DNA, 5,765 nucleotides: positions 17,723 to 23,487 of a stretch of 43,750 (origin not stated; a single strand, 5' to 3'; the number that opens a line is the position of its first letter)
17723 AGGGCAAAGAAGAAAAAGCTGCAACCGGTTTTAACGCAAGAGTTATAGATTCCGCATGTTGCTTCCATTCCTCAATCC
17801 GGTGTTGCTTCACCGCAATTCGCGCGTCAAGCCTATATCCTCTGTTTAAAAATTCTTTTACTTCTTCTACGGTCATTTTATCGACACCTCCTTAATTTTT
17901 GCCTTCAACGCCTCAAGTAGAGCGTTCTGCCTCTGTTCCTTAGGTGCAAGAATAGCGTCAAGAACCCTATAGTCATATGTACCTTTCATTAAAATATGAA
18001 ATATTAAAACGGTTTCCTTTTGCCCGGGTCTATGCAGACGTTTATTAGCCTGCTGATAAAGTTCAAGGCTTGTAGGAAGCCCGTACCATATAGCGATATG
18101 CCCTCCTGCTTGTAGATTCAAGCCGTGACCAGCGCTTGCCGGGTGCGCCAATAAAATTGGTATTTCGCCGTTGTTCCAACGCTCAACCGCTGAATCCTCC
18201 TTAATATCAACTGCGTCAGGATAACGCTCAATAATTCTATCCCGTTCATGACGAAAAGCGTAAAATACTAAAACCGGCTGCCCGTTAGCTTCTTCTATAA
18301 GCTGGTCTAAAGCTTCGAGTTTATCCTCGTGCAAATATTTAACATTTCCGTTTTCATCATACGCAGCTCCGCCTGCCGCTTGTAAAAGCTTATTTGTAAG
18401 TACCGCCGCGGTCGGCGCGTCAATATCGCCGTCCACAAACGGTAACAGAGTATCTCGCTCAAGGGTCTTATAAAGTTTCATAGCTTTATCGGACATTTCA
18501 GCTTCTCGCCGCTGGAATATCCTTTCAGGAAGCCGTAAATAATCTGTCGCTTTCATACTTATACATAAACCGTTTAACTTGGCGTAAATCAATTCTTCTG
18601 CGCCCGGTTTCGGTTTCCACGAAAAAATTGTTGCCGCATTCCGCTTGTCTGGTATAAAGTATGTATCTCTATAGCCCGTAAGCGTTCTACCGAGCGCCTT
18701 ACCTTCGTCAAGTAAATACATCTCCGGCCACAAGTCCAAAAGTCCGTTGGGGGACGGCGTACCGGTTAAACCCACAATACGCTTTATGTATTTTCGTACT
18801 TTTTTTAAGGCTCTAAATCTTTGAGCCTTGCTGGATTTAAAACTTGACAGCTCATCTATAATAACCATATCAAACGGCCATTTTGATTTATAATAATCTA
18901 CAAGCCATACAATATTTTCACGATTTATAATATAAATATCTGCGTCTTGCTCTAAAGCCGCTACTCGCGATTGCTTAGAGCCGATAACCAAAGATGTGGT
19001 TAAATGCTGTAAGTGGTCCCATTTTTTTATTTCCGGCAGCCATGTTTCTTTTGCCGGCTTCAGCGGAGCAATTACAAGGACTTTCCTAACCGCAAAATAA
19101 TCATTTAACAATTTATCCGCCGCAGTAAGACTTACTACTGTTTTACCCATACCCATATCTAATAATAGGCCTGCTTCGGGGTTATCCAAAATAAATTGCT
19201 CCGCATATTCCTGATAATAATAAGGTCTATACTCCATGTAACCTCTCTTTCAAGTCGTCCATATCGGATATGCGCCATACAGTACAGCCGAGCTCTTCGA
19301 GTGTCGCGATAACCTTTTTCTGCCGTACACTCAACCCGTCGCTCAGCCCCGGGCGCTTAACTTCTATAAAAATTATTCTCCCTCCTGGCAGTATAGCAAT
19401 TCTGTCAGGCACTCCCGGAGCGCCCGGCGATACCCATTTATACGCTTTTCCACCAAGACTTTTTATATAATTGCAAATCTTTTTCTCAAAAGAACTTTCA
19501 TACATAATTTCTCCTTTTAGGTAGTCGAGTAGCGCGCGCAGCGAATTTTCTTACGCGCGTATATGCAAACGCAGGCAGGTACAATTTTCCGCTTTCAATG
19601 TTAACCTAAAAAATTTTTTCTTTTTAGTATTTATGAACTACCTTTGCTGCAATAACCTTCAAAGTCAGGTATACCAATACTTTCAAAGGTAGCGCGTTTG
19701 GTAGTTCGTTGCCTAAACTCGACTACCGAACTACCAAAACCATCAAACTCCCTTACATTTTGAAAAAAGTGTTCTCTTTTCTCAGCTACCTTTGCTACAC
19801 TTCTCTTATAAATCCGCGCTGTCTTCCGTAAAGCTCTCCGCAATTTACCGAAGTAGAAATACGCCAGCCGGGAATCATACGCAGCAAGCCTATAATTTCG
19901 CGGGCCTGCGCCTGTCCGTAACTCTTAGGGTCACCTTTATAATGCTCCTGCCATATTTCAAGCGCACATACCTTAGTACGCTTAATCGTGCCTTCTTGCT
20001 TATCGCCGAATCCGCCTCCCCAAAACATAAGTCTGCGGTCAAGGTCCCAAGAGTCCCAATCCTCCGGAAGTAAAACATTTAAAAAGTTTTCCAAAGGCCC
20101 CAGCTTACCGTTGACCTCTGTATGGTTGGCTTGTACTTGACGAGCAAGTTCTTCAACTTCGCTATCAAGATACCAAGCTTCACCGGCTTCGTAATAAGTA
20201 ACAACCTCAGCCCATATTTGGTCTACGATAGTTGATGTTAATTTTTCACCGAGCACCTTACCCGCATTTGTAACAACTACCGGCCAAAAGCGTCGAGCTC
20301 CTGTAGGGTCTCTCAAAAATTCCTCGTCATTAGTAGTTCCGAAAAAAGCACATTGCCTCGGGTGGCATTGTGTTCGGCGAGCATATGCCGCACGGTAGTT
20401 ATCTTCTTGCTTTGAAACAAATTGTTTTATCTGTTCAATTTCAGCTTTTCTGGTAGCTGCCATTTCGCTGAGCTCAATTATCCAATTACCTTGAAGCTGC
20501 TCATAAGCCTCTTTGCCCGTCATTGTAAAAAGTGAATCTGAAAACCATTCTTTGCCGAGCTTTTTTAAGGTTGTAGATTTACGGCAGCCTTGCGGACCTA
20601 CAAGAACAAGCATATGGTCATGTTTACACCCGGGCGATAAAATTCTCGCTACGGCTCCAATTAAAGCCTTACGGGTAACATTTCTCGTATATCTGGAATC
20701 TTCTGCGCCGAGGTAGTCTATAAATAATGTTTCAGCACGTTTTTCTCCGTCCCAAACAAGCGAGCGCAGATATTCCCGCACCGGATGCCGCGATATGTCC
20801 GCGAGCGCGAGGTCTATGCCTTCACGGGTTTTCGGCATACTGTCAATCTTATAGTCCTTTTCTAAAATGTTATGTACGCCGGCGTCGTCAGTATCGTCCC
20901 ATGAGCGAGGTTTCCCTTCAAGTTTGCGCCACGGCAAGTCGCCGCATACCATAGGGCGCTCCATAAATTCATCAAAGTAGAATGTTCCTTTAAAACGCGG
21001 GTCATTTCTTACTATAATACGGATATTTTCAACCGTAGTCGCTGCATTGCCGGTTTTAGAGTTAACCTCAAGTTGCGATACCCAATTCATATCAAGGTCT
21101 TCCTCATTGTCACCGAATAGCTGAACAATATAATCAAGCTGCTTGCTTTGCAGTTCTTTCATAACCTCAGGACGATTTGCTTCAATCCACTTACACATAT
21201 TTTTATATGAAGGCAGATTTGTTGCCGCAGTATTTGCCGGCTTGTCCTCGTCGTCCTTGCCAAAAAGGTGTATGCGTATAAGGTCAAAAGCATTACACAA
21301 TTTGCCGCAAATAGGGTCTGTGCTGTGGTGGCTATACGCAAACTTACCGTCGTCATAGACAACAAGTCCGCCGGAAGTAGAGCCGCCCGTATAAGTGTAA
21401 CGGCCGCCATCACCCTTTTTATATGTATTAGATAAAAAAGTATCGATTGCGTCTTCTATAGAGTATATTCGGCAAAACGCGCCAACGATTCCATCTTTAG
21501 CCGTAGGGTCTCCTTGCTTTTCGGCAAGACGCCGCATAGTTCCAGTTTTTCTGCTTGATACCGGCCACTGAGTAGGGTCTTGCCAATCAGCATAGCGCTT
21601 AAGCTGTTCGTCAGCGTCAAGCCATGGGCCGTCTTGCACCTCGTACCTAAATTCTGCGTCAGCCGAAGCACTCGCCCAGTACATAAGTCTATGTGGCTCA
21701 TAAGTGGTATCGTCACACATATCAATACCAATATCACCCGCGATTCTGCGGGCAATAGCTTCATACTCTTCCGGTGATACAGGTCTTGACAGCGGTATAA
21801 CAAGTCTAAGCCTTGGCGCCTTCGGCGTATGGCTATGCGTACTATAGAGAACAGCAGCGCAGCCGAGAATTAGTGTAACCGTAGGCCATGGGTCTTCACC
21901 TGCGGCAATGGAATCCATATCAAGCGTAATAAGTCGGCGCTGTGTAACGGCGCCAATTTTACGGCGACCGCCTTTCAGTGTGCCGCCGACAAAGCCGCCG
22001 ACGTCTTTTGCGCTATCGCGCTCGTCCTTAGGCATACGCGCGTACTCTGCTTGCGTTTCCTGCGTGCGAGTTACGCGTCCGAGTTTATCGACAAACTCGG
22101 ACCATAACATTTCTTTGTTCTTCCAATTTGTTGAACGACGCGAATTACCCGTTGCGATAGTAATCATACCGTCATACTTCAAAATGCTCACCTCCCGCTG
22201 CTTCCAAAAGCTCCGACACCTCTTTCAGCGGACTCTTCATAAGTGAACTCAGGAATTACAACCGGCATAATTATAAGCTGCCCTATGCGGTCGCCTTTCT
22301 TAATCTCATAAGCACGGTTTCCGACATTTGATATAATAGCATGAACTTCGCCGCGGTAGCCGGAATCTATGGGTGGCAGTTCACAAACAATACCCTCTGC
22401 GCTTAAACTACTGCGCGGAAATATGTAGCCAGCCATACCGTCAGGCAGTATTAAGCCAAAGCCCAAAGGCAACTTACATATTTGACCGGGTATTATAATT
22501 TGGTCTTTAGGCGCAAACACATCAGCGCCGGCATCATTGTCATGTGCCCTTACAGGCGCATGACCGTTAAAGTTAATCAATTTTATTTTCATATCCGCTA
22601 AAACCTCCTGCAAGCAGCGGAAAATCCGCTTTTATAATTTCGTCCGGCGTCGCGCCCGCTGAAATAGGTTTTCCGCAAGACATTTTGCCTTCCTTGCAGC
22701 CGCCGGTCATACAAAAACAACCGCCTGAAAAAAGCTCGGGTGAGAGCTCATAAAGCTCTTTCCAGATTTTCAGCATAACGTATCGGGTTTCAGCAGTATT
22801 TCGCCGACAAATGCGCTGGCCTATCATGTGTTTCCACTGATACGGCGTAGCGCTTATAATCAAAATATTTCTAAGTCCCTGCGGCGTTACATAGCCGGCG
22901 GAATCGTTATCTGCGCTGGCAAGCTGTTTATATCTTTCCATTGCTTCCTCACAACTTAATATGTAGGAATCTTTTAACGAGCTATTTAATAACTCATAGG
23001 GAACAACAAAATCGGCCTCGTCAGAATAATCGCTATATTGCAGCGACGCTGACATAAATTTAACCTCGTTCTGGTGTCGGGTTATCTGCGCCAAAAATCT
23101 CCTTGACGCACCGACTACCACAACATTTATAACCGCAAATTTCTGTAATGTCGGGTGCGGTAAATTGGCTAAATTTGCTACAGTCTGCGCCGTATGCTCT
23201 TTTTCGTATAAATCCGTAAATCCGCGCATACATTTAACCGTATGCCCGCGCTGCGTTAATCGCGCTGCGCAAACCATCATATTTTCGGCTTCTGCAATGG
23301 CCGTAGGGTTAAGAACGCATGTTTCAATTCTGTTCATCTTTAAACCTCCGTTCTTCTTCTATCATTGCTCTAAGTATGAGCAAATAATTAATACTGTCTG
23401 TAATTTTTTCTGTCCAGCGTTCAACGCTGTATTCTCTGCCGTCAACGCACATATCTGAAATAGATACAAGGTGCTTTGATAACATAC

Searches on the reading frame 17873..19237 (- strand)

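Call 54: search_protein_families(library=pfam, proteins=[window:17873-19237:-], max_evalue=0.001)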
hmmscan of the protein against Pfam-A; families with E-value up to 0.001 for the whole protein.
window:17873-19237:- (454 aa): 4 families
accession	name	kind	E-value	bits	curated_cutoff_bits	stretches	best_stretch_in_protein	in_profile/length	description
PF00176.29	SNF2-rel_dom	-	1.5e-18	67.3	24.9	1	22-264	19-258/290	SNF2-related domain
PF04851.21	ResIII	-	3.1e-10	40.6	22.5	1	4-162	3-163/164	Type III restriction enzyme, res subunit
PF00270.35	DEAD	-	6e-08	33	26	1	17-162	12-161/167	DEAD/DEAH box helicase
PF00271.37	Helicase_C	-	3.3e-06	27.8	23.5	1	305-405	1-110/110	Helicase conserved C-terminal domain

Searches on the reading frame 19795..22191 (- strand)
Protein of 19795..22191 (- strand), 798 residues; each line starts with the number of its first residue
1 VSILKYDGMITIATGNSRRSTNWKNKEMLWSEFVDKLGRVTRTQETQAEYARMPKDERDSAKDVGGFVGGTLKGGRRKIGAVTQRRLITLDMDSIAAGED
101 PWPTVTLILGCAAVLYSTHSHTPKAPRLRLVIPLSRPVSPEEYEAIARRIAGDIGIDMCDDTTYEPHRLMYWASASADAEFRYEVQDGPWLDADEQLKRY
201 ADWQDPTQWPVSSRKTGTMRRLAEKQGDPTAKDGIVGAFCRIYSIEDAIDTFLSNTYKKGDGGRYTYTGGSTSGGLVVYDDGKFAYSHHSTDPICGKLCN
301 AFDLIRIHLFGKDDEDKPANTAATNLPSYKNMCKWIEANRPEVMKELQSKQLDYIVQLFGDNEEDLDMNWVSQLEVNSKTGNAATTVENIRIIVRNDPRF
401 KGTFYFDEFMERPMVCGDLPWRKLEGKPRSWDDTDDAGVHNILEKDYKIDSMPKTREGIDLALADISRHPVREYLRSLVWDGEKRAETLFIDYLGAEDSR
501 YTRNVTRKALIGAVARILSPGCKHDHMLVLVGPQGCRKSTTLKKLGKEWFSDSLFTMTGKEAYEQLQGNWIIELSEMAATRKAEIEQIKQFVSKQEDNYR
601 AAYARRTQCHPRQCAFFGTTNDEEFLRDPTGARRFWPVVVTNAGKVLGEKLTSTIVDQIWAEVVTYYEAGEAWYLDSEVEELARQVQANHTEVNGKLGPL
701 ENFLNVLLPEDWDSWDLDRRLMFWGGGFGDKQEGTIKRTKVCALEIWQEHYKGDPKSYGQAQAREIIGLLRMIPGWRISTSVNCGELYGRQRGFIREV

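Call 54: search_protein_families(library=pfam, proteins=[window:19795-22191:-], max_evalue=0.001)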
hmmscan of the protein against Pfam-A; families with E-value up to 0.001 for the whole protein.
window:19795-22191:- (798 aa): 3 families
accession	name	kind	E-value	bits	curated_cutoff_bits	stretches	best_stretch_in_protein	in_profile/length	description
PF05272.17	VapE-like_dom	-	1.9e-85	286.2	25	1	475-691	1-216/217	Virulence-associated protein E-like domain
PF19263.5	DUF5906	-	4.4e-05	24.5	27.6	1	530-634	1-114/114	Family of unknown function (DUF5906)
PF03215.21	Rad17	-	0.00098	19.5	23.8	0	524-549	44-69/186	Rad17 P-loop domain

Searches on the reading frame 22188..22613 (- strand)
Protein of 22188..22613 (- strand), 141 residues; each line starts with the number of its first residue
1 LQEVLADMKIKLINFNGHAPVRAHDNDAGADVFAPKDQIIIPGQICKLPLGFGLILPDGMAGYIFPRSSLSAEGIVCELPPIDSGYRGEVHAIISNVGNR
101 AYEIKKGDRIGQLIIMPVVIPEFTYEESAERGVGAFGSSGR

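Call 54: search_protein_families(library=pfam, proteins=[window:22188-22613:-], max_evalue=0.001)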
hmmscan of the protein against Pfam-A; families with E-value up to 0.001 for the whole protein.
window:22188-22613:- (141 aa): 2 families
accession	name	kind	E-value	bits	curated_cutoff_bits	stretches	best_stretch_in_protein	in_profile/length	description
PF00692.24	dUTPase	-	3.6e-25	88.6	22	1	17-140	3-129/129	dUTPase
PF22769.1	DCD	-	2.1e-08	34.8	27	1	43-116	76-151/153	dCTP deaminase-like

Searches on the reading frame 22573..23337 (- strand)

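Call 54: search_protein_families(library=pfam, proteins=[window:22573-23337:-], max_evalue=0.001)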
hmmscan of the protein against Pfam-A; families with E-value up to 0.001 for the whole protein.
window:22573-23337:- (254 aa): 1 family
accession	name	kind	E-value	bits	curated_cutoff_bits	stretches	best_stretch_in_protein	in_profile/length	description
PF02511.20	Thy1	-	8.2e-29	101.2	24.8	1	16-201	8-191/191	Thymidylate synthase complementing protein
